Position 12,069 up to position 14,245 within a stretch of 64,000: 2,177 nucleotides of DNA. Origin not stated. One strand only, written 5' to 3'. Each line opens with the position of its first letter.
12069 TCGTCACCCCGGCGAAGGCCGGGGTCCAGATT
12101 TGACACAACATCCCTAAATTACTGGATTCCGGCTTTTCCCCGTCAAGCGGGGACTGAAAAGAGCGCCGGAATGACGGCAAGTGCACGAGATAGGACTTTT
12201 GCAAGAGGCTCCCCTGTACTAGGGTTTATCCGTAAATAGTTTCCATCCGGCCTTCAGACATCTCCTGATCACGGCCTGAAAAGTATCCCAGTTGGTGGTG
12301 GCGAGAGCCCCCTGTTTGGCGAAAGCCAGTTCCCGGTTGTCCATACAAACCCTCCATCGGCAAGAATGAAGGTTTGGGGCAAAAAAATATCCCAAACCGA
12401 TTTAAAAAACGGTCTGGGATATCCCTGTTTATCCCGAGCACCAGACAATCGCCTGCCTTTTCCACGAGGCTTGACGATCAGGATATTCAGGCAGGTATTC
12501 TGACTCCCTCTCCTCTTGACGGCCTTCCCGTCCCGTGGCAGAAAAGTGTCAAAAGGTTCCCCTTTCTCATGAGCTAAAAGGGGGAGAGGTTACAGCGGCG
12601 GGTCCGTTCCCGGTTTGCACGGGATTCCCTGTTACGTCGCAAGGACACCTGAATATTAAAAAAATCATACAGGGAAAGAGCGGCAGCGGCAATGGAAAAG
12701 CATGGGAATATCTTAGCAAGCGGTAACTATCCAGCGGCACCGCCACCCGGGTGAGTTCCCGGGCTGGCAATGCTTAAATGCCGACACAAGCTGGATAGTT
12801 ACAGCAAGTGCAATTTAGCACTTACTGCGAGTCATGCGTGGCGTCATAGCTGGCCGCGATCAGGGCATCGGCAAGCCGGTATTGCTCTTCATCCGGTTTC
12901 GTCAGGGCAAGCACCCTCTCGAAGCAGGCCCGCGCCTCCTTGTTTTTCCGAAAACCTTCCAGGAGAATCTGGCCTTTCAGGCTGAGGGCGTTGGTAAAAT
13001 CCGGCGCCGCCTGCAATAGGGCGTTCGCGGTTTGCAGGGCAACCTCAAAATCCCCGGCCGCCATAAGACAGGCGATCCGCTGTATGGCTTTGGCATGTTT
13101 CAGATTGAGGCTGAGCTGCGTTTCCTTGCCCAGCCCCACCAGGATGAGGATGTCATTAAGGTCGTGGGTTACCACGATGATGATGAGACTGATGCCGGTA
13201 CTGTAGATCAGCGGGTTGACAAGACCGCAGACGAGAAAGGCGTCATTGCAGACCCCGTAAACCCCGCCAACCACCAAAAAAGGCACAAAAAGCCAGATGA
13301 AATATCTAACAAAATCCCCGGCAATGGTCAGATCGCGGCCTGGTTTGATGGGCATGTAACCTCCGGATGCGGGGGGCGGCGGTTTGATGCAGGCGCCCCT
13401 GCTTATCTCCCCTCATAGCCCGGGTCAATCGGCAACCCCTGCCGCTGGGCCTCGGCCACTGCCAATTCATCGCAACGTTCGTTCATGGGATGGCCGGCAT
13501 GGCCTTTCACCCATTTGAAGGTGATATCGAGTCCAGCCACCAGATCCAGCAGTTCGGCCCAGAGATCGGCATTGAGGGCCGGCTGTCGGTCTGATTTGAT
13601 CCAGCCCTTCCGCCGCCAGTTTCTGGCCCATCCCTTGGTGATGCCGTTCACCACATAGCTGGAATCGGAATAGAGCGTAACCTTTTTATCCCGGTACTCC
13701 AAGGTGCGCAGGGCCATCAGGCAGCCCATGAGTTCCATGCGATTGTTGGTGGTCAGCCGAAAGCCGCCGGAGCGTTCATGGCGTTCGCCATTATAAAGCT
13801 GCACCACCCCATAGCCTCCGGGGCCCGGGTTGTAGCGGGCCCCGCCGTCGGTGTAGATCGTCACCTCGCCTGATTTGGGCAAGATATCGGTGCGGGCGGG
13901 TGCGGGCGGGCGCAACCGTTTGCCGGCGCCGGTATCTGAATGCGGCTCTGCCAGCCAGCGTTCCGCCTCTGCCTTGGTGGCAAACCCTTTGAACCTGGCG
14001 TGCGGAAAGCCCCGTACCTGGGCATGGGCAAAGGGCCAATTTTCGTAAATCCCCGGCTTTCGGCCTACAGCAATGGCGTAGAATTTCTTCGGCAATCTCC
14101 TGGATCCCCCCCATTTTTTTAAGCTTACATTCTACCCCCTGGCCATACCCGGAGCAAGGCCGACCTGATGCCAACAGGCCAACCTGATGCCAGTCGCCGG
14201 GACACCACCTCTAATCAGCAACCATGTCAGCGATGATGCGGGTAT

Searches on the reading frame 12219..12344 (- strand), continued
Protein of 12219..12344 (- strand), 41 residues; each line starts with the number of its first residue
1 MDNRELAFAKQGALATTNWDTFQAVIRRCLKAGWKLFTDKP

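Call 77: fold_search(model_id=the predicted structure, library=pdb)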
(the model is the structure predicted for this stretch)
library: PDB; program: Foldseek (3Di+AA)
matches with E <= 10: 3; with E <= 0.001: 0
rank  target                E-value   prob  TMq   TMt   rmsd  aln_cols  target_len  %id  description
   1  9u4r_AD               7.3e+00  0.06  0.47  0.05   7.7        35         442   23  Structure of the intial complex in filament assembly at 3.23 angstroms resolution, conformation 2. (released 2026-03-25)
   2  9h8t_K                8.7e+00  0.02  0.33  0.06   4.0        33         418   27  Cryo-EM structure of the atovaquone-inhibited Complex III from the Chlorocebus sabaeus respirasome (released 2025-07-02)
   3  6xqi_A                9.5e+00  0.06  0.50  0.39   3.4        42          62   17  Structure of HIV-1 Vpr in complex with the human nucleotide excision repair protein hHR23A (released 2021-08-11)

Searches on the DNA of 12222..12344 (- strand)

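Call 18: search_rna_families(sources=[L001, L002], threshold=gathering)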
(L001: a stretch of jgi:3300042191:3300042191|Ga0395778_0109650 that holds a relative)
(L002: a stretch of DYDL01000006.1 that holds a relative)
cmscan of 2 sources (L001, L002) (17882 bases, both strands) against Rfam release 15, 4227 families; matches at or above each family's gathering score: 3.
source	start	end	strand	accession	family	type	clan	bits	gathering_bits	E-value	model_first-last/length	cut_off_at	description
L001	1325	1534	+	RF00174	Cobalamin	Cis-reg; riboswitch;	CL00101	85.4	31.5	3.5e-20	1-189/189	no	Cobalamin riboswitch aptamer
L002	9669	9876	+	RF00174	Cobalamin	Cis-reg; riboswitch;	CL00101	80.6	31.5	8.3e-19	1-189/189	no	Cobalamin riboswitch aptamer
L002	3581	3652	+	RF00005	tRNA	Gene; tRNA;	CL00001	70.3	29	7.4e-14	1-71/71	no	tRNA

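Call 24: search_rna_families(source=L003, threshold=gathering)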
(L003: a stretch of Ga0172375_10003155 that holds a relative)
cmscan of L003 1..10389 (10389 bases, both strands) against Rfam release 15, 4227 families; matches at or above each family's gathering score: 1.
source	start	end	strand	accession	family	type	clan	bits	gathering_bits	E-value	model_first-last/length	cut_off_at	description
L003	5670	5880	+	RF00174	Cobalamin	Cis-reg; riboswitch;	CL00101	78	31.5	2.6e-18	1-189/189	no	Cobalamin riboswitch aptamer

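Call 43: search_rna_families(sources=[L004, L005, L006, L007, L008, L009], threshold=gathering)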
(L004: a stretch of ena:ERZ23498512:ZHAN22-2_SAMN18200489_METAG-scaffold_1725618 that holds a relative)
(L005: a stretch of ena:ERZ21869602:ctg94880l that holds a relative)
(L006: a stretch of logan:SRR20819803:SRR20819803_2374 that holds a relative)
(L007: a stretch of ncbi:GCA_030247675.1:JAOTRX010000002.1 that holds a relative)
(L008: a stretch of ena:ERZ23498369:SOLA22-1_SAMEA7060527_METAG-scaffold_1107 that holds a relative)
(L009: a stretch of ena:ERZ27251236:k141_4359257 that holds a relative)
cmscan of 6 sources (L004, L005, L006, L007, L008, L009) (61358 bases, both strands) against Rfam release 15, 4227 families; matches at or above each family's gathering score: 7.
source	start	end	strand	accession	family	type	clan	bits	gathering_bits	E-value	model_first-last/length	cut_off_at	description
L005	5702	5879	+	RF00174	Cobalamin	Cis-reg; riboswitch;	CL00101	119.1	31.5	2.7e-29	1-189/189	no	Cobalamin riboswitch aptamer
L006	5683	5863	+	RF00174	Cobalamin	Cis-reg; riboswitch;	CL00101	118.4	31.5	4.4e-29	1-189/189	no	Cobalamin riboswitch aptamer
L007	5683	5863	+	RF00174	Cobalamin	Cis-reg; riboswitch;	CL00101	118.4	31.5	4.4e-29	1-189/189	no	Cobalamin riboswitch aptamer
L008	5666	5880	+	RF00174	Cobalamin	Cis-reg; riboswitch;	CL00101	96.2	31.5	9.5e-23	1-189/189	no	Cobalamin riboswitch aptamer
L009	5666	5880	+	RF00174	Cobalamin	Cis-reg; riboswitch;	CL00101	96.2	31.5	9.5e-23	1-189/189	no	Cobalamin riboswitch aptamer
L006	7442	7515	+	RF00005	tRNA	Gene; tRNA;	CL00001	62.8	29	2.8e-11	1-71/71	no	tRNA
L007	7442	7515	+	RF00005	tRNA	Gene; tRNA;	CL00001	62.8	29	2.8e-11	1-71/71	no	tRNA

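Call 49: search_rna_families(sources=[L010, L012, L013, L014, L015], threshold=gathering)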
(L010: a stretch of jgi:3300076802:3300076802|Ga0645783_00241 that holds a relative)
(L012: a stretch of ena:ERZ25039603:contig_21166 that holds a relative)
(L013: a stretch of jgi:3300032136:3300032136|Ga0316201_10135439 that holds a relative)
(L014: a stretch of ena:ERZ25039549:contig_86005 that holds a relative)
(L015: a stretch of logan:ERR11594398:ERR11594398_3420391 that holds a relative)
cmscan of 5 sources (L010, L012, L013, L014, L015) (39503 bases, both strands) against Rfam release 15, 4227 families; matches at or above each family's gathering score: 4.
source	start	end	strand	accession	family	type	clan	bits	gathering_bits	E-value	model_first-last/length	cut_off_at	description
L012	5702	5878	+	RF00174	Cobalamin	Cis-reg; riboswitch;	CL00101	114.8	31.5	3e-28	1-189/189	no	Cobalamin riboswitch aptamer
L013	1118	1294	+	RF00174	Cobalamin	Cis-reg; riboswitch;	CL00101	114.8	31.5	3e-28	1-189/189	no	Cobalamin riboswitch aptamer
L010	5692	5867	+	RF00174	Cobalamin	Cis-reg; riboswitch;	CL00101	112.1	31.5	1.7e-27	1-189/189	no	Cobalamin riboswitch aptamer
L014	5113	5317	+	RF00174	Cobalamin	Cis-reg; riboswitch;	CL00101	102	31.5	1.3e-24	1-189/189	no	Cobalamin riboswitch aptamer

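Call 71: search_rna_families(sources=[L016, L017, L018], threshold=gathering)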
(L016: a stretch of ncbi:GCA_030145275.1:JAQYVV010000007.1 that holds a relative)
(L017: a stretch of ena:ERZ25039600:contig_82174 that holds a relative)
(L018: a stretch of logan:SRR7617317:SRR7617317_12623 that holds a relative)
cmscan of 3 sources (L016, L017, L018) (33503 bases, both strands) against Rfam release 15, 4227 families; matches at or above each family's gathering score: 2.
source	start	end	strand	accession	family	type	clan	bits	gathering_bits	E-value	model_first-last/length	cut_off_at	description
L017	5678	5883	+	RF00174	Cobalamin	Cis-reg; riboswitch;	CL00101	119.6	31.5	1.1e-29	1-189/189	no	Cobalamin riboswitch aptamer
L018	5674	5875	+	RF00174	Cobalamin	Cis-reg; riboswitch;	CL00101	88.3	31.5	9.8e-21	1-189/189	no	Cobalamin riboswitch aptamer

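Call 72: search_rna_families(source=L014, start=5050, end=6150, threshold=evalue, max_evalue=1)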
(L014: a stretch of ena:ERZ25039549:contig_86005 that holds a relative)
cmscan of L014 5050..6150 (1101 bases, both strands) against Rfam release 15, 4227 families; matches with E-value up to 1: 3.
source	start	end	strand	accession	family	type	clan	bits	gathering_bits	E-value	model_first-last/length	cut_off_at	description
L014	5113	5317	+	RF00174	Cobalamin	Cis-reg; riboswitch;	CL00101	102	31.5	3.7e-26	1-189/189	no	Cobalamin riboswitch aptamer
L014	5667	5775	+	RF04196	MIR5638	Gene; miRNA;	-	25.2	500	0.00013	1-464/464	no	MIR5638 microRNA precursor family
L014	5685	5763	+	RF03575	mir-rL1-14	Gene; miRNA;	-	24.9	60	0.047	1-87/87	no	mir-rL1-14 microRNA precursor family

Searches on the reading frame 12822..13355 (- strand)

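Call 5: search_protein_families(library=pfam, proteins=[window:12822-13355:-], max_evalue=0.1)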
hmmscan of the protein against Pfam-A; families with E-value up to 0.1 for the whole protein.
window:12822-13355:- (177 aa): 8 families
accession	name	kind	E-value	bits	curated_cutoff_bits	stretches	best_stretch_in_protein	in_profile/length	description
PF14559.12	TPR_19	-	9.5e-05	23.1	25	1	97-161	1-64/68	Tetratricopeptide repeat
PF13428.12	TPR_14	-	0.00013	22.7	23.5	1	92-129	6-43/44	Tetratricopeptide repeat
PF13432.12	TPR_16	-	0.00014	22.7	32.7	1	97-133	7-43/65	Tetratricopeptide repeat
PF07719.23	TPR_2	-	0.00063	20.1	27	0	137-152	17-31/34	Tetratricopeptide repeat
PF14853.12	Fis1_TPR_C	-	0.0032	18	25.3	1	101-129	15-43/53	Fis1 C-terminal tetratricopeptide repeat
PF25062.1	ARM_TT21_N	-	0.0096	16.1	40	1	92-154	105-168/222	Tetratricopeptide repeat protein 21 N-terminal ARM repeat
PF13371.12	TPR_9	-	0.01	16.3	35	1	96-166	4-72/73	Tetratricopeptide repeat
PF13176.12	TPR_7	-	0.042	14.4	27.9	0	123-157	1-34/36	Tetratricopeptide repeat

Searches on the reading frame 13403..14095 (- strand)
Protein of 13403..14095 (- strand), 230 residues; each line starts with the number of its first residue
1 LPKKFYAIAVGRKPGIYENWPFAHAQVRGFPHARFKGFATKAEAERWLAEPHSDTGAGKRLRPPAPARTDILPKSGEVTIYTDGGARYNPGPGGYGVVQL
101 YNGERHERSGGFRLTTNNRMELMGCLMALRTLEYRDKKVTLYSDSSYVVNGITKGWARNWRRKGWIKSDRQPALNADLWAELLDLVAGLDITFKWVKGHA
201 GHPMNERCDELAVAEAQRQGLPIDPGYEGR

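Call 5: search_protein_families(library=pfam, proteins=[window:13403-14095:-], max_evalue=0.1)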
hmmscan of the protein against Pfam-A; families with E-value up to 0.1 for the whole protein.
window:13403-14095:- (230 aa): 4 families
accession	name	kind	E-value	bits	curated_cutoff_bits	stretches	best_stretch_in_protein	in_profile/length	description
PF00075.30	RNase_H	-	1.8e-40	138.8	25.8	1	77-216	3-140/141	RNase H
PF01693.22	Cauli_VI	-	6.8e-18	65.1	21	1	4-47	1-44/44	Ribonuclease H1 N-terminal domain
PF14657.12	Arm-DNA-bind_4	-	0.022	14.8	22.3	1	36-50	23-37/47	Arm DNA-binding domain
PF07151.18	DUF1391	-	0.067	13.3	27.3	0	32-49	28-45/48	Protein of unknown function (DUF1391)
